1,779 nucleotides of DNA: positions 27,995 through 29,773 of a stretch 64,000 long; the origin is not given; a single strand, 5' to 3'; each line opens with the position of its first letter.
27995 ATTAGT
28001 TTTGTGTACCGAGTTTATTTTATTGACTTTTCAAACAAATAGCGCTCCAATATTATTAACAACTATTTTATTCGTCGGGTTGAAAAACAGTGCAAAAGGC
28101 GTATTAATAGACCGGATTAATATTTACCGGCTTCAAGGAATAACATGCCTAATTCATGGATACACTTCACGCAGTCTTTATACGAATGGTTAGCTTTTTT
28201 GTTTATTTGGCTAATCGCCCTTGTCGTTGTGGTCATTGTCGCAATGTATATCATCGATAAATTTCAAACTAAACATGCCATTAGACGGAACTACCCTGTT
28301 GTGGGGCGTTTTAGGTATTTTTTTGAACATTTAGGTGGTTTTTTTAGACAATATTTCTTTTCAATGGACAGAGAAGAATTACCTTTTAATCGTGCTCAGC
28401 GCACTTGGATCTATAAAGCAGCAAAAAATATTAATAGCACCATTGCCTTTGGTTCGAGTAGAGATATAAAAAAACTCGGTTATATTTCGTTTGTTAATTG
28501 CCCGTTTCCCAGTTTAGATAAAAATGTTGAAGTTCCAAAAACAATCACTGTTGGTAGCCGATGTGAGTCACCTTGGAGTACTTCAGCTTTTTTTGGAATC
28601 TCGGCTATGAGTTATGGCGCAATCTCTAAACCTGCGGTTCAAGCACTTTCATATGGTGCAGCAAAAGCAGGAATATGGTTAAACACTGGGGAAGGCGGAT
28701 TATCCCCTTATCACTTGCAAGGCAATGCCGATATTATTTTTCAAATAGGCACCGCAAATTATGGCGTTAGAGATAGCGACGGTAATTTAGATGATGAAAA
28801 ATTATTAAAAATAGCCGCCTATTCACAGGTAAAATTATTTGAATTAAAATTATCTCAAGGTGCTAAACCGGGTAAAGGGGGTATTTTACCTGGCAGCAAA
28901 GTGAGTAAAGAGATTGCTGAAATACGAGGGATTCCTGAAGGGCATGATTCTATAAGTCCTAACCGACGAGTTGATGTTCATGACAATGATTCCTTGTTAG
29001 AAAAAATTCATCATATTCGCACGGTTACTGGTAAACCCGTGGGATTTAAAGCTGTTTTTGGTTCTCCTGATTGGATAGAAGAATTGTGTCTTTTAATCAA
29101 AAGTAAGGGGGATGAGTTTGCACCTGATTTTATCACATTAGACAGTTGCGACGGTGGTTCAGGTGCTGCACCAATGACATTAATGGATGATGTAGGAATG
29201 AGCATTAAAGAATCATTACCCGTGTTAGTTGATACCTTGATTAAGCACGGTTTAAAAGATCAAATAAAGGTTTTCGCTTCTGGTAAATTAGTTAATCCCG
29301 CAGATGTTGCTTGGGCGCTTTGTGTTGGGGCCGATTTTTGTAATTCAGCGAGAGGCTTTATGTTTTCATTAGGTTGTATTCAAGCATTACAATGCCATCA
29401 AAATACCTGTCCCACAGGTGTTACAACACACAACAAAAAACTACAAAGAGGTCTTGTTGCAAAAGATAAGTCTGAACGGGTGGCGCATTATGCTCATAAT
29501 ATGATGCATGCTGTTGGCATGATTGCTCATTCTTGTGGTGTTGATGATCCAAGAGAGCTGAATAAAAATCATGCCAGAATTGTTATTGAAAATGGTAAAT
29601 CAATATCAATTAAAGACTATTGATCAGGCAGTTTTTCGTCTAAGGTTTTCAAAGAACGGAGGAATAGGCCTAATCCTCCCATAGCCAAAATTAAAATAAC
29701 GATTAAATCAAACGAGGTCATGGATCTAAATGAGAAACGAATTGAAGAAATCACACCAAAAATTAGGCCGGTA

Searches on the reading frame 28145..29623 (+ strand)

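Call 40: search_protein_families(library=pfam, proteins=[window:28145-29623:+], max_evalue=0.001)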
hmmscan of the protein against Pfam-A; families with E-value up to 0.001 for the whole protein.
window:28145-29623:+ (492 aa): 1 family
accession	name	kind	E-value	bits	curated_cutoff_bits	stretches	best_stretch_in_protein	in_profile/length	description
PF01645.23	Glu_synthase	-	7.8e-84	282.4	20.4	1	135-466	54-368/369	Conserved region in glutamate synthase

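Call 41: search_protein_families(library=padloc, proteins=[window:28145-29623:+], max_evalue=0.001)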
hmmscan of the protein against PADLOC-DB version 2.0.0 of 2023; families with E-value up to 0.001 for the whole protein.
window:28145-29623:+ (492 aa): 0 families
